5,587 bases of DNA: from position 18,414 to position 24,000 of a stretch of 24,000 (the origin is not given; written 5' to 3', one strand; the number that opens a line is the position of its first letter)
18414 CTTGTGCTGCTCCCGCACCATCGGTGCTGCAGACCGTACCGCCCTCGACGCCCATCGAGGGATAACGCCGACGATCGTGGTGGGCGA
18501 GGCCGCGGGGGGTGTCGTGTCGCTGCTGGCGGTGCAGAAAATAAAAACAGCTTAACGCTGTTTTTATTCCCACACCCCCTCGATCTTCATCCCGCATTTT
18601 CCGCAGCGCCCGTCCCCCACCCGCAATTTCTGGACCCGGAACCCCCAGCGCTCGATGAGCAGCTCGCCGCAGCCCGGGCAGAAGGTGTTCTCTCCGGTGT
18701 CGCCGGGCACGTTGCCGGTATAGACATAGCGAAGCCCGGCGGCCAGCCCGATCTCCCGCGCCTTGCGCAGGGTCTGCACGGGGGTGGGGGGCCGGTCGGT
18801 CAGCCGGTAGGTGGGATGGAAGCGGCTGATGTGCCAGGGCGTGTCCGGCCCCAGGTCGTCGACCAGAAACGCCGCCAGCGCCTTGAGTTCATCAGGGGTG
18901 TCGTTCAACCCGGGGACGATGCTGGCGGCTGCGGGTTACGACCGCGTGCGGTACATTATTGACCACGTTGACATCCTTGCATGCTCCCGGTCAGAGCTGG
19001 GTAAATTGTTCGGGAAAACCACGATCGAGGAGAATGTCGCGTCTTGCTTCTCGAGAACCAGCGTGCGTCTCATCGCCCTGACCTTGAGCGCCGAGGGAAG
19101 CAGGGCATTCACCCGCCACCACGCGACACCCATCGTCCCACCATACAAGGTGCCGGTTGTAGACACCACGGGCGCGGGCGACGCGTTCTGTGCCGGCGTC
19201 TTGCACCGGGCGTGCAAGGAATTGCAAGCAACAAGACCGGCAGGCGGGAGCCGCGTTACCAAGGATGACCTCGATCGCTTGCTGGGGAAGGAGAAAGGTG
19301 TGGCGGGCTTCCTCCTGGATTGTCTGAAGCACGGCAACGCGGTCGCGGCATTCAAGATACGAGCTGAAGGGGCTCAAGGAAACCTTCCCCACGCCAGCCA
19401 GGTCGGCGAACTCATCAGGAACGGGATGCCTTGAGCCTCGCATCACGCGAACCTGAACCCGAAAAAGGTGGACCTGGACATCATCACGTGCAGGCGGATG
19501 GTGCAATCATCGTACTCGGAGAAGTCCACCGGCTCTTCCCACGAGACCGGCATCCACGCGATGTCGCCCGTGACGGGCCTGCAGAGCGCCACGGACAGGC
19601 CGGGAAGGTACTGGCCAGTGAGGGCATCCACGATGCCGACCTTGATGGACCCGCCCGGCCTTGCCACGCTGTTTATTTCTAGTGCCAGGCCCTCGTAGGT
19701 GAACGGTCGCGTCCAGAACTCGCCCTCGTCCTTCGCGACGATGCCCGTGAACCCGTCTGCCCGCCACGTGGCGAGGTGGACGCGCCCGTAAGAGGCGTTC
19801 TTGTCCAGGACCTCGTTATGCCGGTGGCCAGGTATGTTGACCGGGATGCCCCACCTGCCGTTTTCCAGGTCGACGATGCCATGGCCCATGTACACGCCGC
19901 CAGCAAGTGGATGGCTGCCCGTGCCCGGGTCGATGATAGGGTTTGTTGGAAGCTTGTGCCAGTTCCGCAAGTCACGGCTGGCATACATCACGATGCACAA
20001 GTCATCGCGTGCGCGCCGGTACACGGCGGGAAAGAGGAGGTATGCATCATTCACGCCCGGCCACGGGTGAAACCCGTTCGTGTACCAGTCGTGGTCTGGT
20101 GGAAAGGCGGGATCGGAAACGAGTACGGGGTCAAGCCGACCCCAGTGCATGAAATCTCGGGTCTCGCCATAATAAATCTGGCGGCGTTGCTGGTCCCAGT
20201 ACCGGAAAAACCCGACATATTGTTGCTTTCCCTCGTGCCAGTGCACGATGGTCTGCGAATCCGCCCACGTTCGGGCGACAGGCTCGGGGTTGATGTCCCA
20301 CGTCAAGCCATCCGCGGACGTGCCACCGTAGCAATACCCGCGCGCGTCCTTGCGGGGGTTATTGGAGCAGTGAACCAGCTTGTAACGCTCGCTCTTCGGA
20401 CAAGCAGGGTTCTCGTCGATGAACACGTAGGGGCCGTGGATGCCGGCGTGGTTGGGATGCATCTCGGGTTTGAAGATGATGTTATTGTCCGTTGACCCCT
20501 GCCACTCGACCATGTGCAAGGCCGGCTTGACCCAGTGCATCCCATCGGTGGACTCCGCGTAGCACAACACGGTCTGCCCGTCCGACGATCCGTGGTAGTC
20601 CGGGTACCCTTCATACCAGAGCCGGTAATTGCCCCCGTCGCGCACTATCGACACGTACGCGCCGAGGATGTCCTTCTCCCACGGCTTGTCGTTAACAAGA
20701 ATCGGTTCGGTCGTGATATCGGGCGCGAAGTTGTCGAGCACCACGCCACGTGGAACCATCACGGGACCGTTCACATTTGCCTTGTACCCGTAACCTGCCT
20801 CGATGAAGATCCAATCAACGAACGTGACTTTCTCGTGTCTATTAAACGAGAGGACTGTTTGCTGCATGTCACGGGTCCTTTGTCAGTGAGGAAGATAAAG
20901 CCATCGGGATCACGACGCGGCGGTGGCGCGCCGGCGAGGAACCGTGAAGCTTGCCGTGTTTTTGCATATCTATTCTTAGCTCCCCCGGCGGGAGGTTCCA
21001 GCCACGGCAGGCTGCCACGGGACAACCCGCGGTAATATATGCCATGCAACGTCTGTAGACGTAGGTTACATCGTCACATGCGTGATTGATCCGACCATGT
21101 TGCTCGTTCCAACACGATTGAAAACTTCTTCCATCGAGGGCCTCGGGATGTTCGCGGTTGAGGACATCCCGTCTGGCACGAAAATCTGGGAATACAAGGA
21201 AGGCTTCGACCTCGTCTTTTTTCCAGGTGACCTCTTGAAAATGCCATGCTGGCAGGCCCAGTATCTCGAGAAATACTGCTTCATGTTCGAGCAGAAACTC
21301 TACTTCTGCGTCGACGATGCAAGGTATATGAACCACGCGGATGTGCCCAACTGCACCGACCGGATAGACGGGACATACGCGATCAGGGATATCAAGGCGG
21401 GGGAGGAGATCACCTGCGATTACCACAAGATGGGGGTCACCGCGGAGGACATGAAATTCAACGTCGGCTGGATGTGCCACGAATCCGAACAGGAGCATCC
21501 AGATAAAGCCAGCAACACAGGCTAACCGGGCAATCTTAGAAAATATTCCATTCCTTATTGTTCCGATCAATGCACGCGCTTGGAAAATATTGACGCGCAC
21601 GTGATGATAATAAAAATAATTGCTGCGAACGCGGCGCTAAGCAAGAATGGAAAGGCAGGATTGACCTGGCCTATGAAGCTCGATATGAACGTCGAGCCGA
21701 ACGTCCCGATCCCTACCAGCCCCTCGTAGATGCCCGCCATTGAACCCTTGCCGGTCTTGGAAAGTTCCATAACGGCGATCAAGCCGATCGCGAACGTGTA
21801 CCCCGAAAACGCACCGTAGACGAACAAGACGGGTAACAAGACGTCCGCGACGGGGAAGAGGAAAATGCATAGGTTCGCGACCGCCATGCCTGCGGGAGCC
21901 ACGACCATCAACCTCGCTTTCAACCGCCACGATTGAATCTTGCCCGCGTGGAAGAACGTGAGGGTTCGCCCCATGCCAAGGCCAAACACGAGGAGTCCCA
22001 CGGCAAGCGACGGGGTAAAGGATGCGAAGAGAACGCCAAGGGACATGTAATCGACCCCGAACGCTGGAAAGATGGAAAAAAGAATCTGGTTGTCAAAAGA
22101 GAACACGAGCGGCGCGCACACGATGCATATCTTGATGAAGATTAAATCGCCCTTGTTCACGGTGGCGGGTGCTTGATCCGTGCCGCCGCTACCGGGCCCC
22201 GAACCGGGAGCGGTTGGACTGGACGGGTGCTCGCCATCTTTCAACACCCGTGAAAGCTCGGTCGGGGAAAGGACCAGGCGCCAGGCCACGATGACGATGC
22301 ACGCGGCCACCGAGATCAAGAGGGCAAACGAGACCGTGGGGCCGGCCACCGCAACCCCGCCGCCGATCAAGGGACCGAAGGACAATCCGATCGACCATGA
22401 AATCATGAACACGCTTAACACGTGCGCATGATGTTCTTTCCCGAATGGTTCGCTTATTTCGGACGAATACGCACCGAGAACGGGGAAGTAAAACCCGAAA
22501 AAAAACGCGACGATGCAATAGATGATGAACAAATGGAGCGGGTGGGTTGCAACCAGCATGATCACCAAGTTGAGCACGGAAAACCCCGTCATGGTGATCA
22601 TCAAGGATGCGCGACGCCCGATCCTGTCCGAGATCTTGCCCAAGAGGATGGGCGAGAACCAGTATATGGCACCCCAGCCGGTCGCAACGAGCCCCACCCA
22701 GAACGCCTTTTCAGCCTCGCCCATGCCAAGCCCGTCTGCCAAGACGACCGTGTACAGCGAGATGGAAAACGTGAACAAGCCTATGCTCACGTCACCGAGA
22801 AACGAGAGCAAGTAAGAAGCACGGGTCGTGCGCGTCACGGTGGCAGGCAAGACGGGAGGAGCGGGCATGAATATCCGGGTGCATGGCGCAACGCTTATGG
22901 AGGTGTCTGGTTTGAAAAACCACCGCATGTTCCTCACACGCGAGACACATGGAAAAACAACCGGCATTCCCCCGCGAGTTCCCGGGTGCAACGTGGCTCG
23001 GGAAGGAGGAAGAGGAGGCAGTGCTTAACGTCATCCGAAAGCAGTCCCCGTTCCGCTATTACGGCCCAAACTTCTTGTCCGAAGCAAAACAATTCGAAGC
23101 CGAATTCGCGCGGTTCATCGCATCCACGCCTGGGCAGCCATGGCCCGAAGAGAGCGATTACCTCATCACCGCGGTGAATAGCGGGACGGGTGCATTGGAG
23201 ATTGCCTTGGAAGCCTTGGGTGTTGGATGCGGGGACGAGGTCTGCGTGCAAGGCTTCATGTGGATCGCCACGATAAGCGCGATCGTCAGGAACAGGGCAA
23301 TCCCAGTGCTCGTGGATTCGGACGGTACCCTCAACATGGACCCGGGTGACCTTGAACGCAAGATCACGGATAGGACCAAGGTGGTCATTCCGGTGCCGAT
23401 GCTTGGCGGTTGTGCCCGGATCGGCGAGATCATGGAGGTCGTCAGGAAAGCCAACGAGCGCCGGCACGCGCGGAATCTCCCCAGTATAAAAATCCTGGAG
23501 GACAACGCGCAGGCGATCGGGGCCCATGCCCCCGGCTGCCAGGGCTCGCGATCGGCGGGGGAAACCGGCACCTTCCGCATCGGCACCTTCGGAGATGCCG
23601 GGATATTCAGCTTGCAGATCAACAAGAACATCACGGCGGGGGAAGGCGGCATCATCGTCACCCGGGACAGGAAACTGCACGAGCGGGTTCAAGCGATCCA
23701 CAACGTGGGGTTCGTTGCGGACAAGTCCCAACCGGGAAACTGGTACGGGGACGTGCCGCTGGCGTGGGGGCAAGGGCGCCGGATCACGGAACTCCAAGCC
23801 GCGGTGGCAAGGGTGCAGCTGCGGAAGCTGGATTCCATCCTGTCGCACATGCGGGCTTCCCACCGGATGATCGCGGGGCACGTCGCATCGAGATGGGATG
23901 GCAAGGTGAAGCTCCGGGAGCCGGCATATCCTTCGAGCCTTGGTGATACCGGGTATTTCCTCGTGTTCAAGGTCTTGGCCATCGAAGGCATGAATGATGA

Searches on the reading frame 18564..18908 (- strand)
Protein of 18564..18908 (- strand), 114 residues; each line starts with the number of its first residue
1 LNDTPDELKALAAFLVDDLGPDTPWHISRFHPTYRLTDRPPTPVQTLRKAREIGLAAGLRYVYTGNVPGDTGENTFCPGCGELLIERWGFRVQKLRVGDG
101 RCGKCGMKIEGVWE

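Call 98: search_protein_families(library=ncbifam, proteins=[window:18564-18908:-], max_evalue=0.001)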
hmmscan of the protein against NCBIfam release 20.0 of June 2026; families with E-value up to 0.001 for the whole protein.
window:18564-18908:- (114 aa): 1 family
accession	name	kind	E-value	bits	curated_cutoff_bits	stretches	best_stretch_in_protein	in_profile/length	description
TIGR04337.1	AmmeMemoSam_rS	hypoth_equivalog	2.5e-35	121.9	220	1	2-114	221-334/349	AmmeMemoRadiSam system radical SAM enzyme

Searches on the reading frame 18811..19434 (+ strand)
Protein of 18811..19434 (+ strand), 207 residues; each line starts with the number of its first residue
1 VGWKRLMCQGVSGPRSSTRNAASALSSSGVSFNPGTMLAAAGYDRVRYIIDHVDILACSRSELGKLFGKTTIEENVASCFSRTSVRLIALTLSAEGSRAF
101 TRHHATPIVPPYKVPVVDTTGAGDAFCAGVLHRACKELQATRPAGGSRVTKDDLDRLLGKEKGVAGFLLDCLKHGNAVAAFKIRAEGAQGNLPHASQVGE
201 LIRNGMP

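Call 21: search_protein_families(library=pfam, proteins=[window:18811-19434:+], max_evalue=0.001)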
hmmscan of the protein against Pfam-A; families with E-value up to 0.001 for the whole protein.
window:18811-19434:+ (207 aa): 1 family
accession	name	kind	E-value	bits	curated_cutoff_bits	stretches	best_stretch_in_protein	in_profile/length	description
PF00294.29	PfkB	-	8.8e-21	74.9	25.8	1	21-194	151-301/302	pfkB family carbohydrate kinase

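Call 98: search_protein_families(library=ncbifam, proteins=[window:18811-19434:+], max_evalue=0.001)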
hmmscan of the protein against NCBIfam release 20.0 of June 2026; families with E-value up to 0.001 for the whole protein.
window:18811-19434:+ (207 aa): 16 families
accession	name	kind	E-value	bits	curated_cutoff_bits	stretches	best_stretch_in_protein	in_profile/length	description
TIGR02152.1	D_ribokin_bact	equivalog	1.4e-14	54.2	299.65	1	32-132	159-258/298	ribokinase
NF006957.1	PRK09434.1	equivalog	3e-12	46.7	450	1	46-137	173-263/302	fructokinase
NF053626.1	RibKinHalex1628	equivalog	5.7e-12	45.7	330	1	26-202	153-291/293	ATP-dependent ribose-1-phosphate kinase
TIGR04382.1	myo_inos_iolC_N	equivalog_domain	3e-11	43.2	300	1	46-138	182-273/309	5-dehydro-2-deoxygluconokinase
NF049991.1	TagKinase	equivalog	5.1e-10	38.6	420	1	40-136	182-275/321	tagatose kinase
TIGR03168.1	1-PFK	subfamily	1.1e-07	31.1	216.4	1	59-139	183-266/305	hexose kinase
TIGR03828.1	pfkB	equivalog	5.2e-07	29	292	1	61-140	185-267/305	1-phosphofructokinase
NF040938.1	KDG_KDGal_kin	equivalog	9.3e-07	28.2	400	1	49-131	180-260/305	bifunctional 2-dehydro-3-deoxygluconokinase/2-dehydro-3-deoxygalactonokinase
NF008353.0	PRK11142.1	equivalog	7.6e-06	25.6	341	1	49-132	175-261/307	ribokinase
NF007321.0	PRK09813.1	equivalog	2e-05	24.2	247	1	84-134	185-234/261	fructoselysine 6-kinase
NF052444.1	DhDoxglucKinKdgK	equivalog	0.00012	21.6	400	1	49-135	185-270/303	2-dehydro-3-deoxygluconokinase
NF041332.1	KDG_KDGal_kin_Halo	equivalog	0.00023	20.7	440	1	45-136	182-273/320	bifunctional 2-dehydro-3-deoxygluconokinase/2-dehydro-3-deoxygalactonokinase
NF041320.1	pfkB_Halo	equivalog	0.00045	19.7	400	1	91-135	214-257/302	1-phosphofructokinase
TIGR02198.1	rfaE_dom_I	equivalog_domain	0.00046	19.4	345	1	52-129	190-271/315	D-glycero-beta-D-manno-heptose-7-phosphate kinase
NF041134.1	R1P_kin_Thcocales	equivalog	0.00054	19.5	500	1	49-137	164-245/291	ADP-dependent ribose-1-phosphate kinase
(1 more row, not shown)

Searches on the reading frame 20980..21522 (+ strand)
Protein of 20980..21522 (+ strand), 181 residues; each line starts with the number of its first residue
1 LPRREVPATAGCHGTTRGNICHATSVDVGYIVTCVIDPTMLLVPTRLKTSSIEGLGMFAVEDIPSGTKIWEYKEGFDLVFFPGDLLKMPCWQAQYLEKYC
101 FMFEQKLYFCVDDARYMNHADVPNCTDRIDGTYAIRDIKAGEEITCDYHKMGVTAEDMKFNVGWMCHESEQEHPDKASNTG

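Call 93: search_protein_families(library=pfam, proteins=[window:20980-21522:+], max_evalue=0.01)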
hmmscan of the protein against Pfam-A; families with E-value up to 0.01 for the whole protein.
window:20980-21522:+ (181 aa): 1 family
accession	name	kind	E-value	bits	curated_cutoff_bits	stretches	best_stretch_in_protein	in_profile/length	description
PF00856.33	SET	-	2.5e-14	54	22.4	1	54-148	1-104/105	SET domain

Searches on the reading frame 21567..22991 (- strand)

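Call 21: search_protein_families(library=pfam, proteins=[window:21567-22991:-], max_evalue=0.001)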
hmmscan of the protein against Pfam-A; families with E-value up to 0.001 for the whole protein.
window:21567-22991:- (474 aa): 1 family
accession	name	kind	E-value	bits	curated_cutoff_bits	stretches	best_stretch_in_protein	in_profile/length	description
PF07690.21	MFS_1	-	6.5e-25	88.2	33.4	1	71-410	11-322/347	Major Facilitator Superfamily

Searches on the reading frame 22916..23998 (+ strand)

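Call 93: search_protein_families(library=pfam, proteins=[window:22916-23998:+], max_evalue=0.01)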
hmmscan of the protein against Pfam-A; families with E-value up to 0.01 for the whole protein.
window:22916-23998:+ (361 aa): 1 family
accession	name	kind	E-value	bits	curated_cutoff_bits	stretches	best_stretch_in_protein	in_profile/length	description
PF01041.23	DegT_DnrJ_EryC1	-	1.2e-53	183.1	19.8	1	56-319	25-251/360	DegT/DnrJ/EryC1/StrS aminotransferase family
